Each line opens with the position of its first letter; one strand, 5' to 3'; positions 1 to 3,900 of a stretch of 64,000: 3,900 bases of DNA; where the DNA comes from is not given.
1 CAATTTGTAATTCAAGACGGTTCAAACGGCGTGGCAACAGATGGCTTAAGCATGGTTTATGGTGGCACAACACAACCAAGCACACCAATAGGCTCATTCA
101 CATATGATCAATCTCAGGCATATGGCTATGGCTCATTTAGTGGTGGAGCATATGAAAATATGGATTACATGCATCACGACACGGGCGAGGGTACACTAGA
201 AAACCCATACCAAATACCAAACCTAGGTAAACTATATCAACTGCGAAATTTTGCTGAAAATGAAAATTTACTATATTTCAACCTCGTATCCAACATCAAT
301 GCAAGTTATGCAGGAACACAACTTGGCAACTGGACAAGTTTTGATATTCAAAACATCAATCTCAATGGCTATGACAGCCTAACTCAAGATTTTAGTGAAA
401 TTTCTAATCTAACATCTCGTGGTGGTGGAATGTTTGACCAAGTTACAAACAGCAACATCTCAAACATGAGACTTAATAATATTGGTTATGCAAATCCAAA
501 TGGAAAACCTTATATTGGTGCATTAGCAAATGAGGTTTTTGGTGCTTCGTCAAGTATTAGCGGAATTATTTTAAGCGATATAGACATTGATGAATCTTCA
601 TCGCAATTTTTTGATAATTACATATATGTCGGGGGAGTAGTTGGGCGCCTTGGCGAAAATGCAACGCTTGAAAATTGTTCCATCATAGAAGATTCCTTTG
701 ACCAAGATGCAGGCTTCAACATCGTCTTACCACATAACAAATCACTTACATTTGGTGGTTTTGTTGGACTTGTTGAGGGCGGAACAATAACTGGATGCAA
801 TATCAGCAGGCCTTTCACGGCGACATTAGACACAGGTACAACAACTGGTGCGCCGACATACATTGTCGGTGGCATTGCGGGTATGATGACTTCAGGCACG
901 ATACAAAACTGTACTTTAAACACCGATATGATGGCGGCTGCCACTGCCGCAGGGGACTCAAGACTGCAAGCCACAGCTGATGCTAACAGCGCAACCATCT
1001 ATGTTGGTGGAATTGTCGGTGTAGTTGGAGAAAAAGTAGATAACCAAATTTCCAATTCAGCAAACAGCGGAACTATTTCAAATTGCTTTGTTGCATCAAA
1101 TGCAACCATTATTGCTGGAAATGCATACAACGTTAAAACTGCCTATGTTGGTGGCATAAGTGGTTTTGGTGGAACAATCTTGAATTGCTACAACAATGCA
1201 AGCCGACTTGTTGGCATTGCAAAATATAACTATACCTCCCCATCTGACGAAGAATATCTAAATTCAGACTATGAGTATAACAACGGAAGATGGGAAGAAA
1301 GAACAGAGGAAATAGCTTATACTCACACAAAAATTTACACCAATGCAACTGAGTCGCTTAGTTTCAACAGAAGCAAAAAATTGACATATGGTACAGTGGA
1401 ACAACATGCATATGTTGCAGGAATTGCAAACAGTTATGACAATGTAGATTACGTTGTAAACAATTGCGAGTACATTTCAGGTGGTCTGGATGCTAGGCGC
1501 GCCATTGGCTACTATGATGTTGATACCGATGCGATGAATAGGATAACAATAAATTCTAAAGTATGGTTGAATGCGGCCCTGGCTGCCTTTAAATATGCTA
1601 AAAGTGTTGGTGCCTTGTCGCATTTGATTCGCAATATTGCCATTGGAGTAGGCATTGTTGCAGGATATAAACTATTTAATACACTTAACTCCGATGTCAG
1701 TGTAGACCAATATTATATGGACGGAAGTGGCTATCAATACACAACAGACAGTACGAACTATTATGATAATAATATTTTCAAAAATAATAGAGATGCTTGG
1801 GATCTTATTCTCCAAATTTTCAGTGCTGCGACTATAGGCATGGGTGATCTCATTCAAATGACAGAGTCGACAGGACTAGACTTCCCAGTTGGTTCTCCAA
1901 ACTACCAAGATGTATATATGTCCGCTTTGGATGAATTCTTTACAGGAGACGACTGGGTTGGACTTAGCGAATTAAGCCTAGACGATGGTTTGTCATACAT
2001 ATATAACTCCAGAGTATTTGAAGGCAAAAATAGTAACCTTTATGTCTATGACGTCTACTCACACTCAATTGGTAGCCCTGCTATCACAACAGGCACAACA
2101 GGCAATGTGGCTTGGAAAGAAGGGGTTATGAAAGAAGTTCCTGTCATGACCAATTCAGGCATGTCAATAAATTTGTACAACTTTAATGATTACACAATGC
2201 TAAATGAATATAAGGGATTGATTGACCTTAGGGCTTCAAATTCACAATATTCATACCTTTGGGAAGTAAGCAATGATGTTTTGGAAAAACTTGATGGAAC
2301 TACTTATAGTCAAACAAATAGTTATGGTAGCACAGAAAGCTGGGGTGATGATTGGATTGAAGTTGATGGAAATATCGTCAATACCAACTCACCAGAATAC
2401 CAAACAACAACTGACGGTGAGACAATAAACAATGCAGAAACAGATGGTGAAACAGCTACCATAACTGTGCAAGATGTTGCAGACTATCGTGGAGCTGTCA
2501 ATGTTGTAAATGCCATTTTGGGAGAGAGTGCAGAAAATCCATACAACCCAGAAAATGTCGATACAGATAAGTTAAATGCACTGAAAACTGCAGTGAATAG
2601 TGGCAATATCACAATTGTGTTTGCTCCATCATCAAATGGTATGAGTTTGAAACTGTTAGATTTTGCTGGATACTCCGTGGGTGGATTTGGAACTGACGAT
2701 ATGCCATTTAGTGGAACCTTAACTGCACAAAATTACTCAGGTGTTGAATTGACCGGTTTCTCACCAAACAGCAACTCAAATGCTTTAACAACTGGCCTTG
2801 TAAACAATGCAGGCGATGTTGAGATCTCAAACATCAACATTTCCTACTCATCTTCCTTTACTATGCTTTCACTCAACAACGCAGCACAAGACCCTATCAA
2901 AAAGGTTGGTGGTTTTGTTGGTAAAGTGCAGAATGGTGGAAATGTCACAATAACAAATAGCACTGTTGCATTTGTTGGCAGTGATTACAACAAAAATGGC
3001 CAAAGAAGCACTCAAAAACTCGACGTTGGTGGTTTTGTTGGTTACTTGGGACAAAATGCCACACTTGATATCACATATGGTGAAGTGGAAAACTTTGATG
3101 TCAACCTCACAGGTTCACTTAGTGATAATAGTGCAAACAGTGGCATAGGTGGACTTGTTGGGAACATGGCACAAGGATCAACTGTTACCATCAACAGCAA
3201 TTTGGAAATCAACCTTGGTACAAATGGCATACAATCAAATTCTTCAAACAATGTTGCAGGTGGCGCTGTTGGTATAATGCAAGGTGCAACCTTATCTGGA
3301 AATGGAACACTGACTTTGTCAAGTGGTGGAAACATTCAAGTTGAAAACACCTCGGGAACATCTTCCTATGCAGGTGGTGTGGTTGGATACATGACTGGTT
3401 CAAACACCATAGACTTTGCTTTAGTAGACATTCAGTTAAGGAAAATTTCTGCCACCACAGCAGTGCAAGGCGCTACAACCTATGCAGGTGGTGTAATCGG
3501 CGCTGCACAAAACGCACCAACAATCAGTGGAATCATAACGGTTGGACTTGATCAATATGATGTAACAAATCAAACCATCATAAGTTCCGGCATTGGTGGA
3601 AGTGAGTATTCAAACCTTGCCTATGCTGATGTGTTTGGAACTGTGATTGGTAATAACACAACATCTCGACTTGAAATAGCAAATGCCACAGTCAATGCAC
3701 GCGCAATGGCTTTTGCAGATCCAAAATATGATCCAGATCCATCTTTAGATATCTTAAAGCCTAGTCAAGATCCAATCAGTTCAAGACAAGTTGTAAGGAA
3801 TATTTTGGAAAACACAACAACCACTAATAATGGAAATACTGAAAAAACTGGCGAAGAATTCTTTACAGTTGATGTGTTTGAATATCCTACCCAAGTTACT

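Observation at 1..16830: Two tandem giant GLUG/beta-helix genes forming one operon of more than 5500 codons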

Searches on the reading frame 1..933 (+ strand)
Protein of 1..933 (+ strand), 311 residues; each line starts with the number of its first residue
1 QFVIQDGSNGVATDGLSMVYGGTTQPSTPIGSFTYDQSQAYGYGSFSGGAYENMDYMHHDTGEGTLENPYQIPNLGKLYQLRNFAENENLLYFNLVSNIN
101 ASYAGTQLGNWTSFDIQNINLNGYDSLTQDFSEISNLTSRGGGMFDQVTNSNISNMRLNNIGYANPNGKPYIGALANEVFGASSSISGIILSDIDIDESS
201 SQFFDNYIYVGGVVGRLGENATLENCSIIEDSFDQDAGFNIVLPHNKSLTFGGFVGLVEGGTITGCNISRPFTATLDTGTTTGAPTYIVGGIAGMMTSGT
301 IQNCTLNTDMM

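Call 44: search_protein_families(library=pfam, proteins=[window:1-933:+], max_evalue=1)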
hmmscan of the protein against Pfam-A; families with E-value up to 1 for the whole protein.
window:1-933:+ (311 aa): 1 family
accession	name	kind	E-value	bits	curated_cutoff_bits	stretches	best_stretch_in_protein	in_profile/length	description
PF07581.17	Glug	-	7.8e-06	26.4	20.5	2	207-227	2-22/28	The GLUG motif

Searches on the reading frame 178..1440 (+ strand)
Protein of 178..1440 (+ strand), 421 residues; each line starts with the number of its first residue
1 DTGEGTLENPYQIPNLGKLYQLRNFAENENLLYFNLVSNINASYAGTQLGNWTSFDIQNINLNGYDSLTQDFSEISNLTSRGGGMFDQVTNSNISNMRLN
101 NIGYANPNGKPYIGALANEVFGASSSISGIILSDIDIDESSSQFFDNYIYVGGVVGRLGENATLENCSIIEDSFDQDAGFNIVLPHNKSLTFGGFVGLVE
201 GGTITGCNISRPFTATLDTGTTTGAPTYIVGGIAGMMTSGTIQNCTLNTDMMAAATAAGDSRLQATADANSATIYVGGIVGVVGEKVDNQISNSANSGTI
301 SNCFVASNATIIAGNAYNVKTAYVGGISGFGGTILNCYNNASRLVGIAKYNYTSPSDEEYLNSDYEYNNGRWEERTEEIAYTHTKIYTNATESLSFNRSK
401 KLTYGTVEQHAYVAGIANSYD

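Call 14: search_protein_families(library=pfam, proteins=[window:181-1350:+], max_evalue=10)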
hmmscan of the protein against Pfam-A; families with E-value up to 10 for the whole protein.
window:181-1350:+ (390 aa): 2 families
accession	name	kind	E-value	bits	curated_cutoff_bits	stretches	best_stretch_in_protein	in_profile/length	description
PF07581.17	Glug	-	3e-06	27.7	20.5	4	147-167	2-22/28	The GLUG motif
PF02495.22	TGBp3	-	0.85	9.8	27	0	202-216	37-51/59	Triple gene block 3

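Call 88: find_homologous_proteins(query=window:178-1440:+, max_evalue=0.001)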
Query window:178-1440:+ (421 aa): 1 proteins with E <= 0.001 among 8000 candidates.
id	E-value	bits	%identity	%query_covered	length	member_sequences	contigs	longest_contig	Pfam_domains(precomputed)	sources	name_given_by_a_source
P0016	1.1e-4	40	30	52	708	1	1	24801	PF07581.18,PF00395.26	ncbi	-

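Call 93: search_protein_families(library=pfam, proteins=[P0016], max_evalue=0.01)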
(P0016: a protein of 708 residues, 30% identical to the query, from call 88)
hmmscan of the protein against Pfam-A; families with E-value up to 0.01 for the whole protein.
P0016 (708 aa): 2 families
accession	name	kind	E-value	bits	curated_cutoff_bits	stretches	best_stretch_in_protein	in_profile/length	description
PF00395.25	SLH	-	8e-39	131.8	20.8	3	596-639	1-44/44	S-layer homology domain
PF07581.17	Glug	-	6.3e-27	92.5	20.5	5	226-251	3-28/28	The GLUG motif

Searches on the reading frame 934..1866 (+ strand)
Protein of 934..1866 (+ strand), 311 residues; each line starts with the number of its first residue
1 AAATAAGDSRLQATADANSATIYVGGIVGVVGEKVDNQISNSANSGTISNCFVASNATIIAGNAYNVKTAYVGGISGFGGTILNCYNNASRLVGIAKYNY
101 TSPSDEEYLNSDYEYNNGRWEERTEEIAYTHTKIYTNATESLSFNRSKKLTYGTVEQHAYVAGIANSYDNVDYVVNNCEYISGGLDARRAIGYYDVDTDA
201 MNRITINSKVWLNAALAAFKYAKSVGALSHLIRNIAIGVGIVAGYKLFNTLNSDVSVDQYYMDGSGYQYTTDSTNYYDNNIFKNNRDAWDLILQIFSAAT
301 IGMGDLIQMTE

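Call 44: search_protein_families(library=pfam, proteins=[window:934-1866:+], max_evalue=1)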
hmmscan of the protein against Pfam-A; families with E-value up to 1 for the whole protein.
window:934-1866:+ (311 aa): 1 family
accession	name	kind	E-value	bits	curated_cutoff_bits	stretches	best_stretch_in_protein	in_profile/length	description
PF07581.17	Glug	-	0.24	12.3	20.5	0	22-49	3-28/28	The GLUG motif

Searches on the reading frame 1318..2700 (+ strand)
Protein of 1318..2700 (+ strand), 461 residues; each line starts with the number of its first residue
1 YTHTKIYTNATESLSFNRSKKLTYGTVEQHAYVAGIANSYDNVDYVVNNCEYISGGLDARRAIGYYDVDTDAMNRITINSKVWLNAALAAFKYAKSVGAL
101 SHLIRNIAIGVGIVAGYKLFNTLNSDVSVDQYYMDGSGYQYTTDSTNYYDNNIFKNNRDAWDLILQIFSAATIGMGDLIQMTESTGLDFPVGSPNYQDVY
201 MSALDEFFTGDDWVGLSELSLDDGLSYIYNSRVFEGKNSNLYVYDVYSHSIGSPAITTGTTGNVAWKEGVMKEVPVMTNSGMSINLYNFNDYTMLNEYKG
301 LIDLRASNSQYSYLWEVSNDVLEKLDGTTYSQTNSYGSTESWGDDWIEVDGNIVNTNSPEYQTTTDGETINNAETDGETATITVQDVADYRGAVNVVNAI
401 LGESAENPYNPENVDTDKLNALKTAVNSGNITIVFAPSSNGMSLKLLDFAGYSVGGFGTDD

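Call 107: search_solved_structures(query=A3, max_evalue=1)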
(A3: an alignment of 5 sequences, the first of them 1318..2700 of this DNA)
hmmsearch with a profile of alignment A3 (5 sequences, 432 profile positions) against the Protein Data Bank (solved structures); distinct sequences matched with E-value up to 1: 2.
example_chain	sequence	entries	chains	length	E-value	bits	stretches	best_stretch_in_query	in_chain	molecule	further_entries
6u8c_A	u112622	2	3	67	0.093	15.1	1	253-302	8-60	Protein G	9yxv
9jno_D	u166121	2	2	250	0.21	13.9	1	169-238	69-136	the heavy chain of antibody CH76 | the heavy chain of antibody CAV-CH76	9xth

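Call 108: search_protein_families(library=pfam, alignment_id=A3, max_evalue=0.1)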
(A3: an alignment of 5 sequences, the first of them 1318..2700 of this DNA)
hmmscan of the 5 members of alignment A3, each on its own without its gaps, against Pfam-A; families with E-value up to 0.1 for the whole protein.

A. member 1, window:1318-2700:+ (461 aa): 0 families

B. families by the number of members that match (of 5 scanned): 2 families
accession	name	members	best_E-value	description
PF00500.24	Late_protein_L1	1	0.018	L1 (late) protein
PF15805.10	SCNM1_acidic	1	0.083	Acidic C-terminal region of sodium channel modifier 1 SCNM1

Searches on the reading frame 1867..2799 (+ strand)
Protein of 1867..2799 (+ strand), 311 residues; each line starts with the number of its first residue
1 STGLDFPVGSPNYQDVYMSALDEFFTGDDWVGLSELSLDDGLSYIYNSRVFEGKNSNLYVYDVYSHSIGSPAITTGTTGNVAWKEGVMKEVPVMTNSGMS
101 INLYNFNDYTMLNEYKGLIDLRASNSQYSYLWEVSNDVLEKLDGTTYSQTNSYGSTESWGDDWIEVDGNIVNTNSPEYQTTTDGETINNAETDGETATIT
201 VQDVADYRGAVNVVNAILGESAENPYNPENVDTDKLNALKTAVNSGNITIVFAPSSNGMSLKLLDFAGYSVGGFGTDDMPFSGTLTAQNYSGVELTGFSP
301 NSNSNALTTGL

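Call 44: search_protein_families(library=pfam, proteins=[window:1867-2799:+], max_evalue=1)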
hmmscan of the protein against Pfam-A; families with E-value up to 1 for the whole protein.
window:1867-2799:+ (311 aa): 1 family
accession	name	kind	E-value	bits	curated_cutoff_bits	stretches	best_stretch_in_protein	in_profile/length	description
PF04316.19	FlgM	-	0.12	13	25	1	228-249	23-43/55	Anti-sigma-28 factor, FlgM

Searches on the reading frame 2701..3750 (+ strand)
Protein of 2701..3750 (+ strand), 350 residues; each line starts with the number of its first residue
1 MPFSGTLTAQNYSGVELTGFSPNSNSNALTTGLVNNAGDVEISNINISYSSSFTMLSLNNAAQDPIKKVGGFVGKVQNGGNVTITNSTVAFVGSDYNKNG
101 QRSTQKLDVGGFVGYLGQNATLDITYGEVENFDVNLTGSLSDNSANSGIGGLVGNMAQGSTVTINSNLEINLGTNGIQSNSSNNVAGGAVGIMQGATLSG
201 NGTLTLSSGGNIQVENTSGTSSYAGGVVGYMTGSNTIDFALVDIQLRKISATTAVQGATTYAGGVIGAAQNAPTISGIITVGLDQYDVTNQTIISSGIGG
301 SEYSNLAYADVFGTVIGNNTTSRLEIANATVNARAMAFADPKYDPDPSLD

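Call 14: search_protein_families(library=pfam, proteins=[window:2701-3750:+], max_evalue=10)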
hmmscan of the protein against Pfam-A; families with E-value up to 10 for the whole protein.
window:2701-3750:+ (350 aa): 1 family
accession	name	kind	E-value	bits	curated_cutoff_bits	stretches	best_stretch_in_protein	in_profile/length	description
PF07581.17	Glug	-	0.01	16.6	20.5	5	69-88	5-22/28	The GLUG motif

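Call 44: search_protein_families(library=pfam, proteins=[window:2800-3732:+], max_evalue=1)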
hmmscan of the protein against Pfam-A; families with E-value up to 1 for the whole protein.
window:2800-3732:+ (311 aa): 1 family
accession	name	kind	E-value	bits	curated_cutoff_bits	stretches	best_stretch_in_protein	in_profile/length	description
PF07581.17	Glug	-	0.0051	17.6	20.5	1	36-55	5-22/28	The GLUG motif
